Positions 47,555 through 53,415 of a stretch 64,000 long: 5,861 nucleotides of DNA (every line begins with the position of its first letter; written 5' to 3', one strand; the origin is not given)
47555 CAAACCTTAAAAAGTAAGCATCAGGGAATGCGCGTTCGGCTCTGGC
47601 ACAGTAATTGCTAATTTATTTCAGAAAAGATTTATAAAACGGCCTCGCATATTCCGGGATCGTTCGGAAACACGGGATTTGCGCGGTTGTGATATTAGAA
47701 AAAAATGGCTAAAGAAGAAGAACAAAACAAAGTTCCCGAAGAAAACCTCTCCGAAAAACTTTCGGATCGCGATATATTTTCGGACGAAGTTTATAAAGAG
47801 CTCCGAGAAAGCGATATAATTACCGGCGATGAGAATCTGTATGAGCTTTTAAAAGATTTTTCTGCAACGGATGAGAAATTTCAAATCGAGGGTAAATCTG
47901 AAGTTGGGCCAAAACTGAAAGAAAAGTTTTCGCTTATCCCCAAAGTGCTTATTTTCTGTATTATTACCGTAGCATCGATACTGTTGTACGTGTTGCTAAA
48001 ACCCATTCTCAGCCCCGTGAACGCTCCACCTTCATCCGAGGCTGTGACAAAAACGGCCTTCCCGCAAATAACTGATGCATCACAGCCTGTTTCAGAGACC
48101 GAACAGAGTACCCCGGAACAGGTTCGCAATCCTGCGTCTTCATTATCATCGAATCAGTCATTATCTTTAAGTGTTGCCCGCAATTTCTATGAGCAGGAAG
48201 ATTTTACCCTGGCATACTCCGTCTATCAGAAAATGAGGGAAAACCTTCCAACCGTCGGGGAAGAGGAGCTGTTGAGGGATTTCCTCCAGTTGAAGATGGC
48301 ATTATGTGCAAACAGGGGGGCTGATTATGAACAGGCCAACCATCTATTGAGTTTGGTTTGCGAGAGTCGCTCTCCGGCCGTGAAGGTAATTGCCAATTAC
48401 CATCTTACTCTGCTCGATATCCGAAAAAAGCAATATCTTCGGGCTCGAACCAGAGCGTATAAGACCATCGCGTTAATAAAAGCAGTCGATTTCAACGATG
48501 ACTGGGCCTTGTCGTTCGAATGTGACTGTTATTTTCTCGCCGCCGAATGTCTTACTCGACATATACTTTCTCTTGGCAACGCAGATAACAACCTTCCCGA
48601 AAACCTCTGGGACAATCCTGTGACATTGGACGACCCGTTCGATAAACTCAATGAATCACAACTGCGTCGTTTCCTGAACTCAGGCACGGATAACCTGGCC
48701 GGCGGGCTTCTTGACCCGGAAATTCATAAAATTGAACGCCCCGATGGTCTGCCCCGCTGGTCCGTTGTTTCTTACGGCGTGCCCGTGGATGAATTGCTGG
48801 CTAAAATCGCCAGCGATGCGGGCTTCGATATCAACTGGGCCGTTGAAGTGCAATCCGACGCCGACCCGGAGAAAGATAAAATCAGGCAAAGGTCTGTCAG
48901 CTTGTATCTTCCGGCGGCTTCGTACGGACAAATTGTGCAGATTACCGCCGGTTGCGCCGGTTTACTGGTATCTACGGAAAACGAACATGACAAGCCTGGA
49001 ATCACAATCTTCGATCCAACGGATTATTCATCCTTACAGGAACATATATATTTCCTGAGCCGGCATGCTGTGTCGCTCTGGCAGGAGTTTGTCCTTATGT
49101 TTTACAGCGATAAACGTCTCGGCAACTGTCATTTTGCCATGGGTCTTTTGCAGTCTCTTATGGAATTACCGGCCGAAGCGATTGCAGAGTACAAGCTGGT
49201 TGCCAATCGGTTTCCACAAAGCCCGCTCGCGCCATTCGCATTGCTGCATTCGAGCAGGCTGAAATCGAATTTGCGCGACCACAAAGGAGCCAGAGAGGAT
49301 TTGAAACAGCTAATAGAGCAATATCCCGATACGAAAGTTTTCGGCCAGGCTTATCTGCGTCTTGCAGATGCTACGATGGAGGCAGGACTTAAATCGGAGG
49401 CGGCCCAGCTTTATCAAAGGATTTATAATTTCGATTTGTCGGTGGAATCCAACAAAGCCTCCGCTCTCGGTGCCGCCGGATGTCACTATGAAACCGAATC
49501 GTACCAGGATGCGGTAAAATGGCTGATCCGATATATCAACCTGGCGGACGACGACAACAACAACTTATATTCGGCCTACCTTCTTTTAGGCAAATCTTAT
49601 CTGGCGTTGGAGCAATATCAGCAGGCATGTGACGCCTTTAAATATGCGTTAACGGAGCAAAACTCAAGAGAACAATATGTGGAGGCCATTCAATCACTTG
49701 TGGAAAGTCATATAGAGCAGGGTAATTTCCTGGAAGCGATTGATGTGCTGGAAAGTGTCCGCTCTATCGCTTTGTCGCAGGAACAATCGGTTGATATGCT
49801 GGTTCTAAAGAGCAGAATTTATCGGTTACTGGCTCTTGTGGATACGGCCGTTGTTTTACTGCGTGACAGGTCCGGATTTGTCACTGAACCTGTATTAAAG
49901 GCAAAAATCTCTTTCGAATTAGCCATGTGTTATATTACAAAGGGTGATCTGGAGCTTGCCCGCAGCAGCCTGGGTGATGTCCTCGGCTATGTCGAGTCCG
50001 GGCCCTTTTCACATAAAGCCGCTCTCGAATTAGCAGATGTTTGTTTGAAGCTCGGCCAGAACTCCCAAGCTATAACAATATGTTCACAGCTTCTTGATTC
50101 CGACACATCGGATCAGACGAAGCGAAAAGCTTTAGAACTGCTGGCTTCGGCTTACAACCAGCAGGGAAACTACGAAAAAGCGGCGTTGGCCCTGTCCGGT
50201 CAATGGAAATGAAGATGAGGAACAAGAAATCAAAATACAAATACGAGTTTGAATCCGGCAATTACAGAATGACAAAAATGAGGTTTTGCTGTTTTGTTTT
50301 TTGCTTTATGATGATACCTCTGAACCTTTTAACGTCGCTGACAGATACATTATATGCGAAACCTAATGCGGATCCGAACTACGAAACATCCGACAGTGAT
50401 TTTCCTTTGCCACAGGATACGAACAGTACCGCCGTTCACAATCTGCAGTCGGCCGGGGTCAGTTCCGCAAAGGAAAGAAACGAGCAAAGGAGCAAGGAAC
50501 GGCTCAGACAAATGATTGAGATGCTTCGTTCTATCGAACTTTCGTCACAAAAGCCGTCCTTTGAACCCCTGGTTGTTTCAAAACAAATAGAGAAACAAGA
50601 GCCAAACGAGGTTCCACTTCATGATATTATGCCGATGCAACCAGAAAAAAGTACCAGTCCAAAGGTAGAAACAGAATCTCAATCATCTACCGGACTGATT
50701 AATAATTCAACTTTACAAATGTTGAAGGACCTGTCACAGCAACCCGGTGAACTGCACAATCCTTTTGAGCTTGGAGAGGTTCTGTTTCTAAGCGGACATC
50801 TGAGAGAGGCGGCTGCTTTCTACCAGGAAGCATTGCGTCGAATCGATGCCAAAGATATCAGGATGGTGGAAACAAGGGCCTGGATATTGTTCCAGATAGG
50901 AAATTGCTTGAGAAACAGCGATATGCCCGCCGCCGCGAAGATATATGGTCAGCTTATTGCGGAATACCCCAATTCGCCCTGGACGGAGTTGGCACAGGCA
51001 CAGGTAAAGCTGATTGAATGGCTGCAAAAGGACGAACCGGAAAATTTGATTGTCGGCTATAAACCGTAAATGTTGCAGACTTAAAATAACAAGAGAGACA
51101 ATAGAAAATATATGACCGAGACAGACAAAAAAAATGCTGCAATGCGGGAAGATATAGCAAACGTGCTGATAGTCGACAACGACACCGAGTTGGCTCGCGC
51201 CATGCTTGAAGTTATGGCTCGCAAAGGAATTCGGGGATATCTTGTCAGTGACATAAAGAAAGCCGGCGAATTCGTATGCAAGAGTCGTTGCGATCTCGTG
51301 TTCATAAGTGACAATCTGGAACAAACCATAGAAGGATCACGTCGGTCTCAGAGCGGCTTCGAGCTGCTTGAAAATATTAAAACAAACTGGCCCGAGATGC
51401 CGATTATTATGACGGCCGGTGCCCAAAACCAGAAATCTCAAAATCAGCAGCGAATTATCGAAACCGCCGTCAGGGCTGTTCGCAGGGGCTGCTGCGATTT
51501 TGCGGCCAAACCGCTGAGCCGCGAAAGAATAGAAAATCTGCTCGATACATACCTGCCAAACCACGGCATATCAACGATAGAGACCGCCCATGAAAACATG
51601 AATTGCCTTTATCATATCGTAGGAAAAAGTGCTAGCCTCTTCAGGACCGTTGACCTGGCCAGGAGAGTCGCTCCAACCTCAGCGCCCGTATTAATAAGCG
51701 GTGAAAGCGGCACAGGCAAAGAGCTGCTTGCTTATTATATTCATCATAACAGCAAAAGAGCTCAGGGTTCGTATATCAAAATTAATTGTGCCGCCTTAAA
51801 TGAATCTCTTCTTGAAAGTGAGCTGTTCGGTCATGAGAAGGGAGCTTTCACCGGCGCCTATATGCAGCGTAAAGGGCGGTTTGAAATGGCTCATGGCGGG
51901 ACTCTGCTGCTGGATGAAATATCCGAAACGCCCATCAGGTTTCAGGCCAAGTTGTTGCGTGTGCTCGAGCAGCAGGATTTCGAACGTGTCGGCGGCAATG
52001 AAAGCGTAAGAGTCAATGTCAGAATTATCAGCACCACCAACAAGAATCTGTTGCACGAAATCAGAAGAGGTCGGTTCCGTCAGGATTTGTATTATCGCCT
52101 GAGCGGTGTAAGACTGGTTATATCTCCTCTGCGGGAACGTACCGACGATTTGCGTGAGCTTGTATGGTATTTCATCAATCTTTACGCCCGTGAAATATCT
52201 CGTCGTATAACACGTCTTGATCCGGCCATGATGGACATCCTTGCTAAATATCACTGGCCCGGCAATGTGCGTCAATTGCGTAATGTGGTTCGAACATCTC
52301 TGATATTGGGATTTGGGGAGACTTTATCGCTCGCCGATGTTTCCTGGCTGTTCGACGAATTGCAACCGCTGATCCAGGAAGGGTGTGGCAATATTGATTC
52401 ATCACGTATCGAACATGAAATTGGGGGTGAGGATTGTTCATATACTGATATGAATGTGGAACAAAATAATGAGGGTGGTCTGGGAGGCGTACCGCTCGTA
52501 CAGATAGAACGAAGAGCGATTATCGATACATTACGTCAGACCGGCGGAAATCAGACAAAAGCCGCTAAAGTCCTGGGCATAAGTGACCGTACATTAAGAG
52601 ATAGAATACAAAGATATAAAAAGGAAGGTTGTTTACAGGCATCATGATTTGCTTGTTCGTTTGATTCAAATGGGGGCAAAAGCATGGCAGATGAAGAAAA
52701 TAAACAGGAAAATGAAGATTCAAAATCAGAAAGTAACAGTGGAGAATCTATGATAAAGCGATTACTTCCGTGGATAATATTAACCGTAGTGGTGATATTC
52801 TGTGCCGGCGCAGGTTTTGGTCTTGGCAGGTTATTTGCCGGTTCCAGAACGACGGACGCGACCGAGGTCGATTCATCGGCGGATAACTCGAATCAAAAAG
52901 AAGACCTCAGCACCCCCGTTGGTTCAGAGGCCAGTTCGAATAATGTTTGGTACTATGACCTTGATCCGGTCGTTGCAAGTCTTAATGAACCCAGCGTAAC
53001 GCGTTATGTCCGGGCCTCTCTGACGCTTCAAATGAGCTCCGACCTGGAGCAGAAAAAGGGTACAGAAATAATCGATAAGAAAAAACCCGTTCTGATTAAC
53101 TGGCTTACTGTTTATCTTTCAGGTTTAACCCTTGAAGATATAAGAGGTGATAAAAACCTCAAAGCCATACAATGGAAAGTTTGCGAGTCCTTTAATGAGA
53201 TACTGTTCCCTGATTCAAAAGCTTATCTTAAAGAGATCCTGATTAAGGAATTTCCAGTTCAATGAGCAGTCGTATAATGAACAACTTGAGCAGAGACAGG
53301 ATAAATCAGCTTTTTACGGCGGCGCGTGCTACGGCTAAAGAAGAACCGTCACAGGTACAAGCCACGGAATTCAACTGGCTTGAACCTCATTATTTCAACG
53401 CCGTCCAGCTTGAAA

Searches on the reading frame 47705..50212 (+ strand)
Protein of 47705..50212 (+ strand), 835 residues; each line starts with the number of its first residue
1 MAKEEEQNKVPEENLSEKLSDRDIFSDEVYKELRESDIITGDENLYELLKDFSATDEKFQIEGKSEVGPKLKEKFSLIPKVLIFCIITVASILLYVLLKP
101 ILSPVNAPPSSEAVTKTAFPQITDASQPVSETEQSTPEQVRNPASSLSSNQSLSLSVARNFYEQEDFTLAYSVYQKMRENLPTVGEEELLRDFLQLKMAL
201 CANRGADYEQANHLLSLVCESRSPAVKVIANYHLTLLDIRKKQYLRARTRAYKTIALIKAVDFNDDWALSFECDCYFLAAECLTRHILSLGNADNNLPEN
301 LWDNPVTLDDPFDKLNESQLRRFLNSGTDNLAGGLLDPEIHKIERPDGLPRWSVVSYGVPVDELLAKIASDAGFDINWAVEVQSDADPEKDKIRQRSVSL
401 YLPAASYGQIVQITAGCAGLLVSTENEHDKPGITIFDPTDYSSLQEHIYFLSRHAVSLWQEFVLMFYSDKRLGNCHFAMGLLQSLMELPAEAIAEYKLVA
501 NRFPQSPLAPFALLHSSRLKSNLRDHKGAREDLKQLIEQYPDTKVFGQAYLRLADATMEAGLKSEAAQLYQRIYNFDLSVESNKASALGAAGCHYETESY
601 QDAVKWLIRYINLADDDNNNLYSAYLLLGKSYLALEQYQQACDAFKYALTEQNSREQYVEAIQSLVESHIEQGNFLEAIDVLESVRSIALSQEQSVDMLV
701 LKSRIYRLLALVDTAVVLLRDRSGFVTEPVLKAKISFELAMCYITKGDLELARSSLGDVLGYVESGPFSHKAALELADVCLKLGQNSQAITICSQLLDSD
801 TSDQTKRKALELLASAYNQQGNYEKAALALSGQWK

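Call 18: search_protein_families(library=pfam, proteins=[window:47705-50212:+], max_evalue=0.001)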
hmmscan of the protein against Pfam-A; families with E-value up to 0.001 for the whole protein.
window:47705-50212:+ (835 aa): 14 families
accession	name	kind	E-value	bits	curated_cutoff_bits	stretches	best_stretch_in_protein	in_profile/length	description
PF13174.12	TPR_6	-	2.7e-16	59.4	26.3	0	512-543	2-33/33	Tetratricopeptide repeat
PF13432.12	TPR_16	-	3.2e-15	56.7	32.7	0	522-574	9-58/65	Tetratricopeptide repeat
PF14559.12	TPR_19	-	1.1e-13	51.8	25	0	525-573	6-51/68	Tetratricopeptide repeat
PF13428.12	TPR_14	-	4.4e-10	39.7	23.5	0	808-830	2-24/44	Tetratricopeptide repeat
PF25063.1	ARM_TT21_C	-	1.2e-09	38.8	35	0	766-835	91-157/209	Tetratricopeptide repeat protein 21 C-terminal ARM domain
PF13181.12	TPR_8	-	2.9e-09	36.8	25.7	0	623-649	2-28/34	Tetratricopeptide repeat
PF09976.15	TPR_21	-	2.3e-08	34.4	25.5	0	492-571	58-137/193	Tetratricopeptide repeat-like domain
PF07719.23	TPR_2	-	2.4e-08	33.9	27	0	624-650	3-29/34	Tetratricopeptide repeat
PF12895.13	ANAPC3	-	1.7e-06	28.7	27.2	1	616-684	18-81/82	Anaphase-promoting complex, cyclosome, subunit 3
PF13424.12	TPR_12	-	2.1e-06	28.2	30.1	0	772-827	5-65/77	Tetratricopeptide repeat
PF23914.1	TPR_CcmH_CycH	-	4.7e-06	27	42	0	622-685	50-113/158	Cytochrome c-type biogenesis protein H TPR domain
PF17874.7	TPR_MalT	-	1.3e-05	25.1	45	0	619-709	37-128/336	MalT-like TPR region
PF13525.12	YfiO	-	0.00018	21.8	25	0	564-666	22-117/203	Outer membrane lipoprotein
PF25058.1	ARM_TT21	-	0.00066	20.1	27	0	619-687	54-122/155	Tetratricopeptide repeat protein 21 ARM repeat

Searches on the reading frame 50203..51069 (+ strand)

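Call 18: search_protein_families(library=pfam, proteins=[window:50203-51069:+], max_evalue=0.001)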
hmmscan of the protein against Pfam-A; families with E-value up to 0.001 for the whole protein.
window:50203-51069:+ (288 aa): 2 families
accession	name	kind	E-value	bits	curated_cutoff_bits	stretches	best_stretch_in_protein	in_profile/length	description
PF13174.12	TPR_6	-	2.6e-06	28.1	26.3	1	229-258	3-33/33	Tetratricopeptide repeat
PF07719.23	TPR_2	-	9e-05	22.8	27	0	188-212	5-29/34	Tetratricopeptide repeat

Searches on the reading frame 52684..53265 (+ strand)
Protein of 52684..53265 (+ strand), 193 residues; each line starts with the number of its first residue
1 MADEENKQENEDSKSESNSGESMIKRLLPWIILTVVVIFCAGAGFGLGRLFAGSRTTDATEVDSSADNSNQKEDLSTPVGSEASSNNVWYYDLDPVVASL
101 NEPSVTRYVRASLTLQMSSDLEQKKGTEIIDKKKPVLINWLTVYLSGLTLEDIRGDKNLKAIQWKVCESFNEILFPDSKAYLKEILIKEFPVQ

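Call 66: search_protein_families(library=pfam, proteins=[window:52684-53265:+], max_evalue=0.001)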
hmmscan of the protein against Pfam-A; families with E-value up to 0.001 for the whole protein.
window:52684-53265:+ (193 aa): 1 family
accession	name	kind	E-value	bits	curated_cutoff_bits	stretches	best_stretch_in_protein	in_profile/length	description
PF03748.19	FliL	-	8.6e-12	45.9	24.6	1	90-193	1-103/103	Flagellar basal body-associated protein FliL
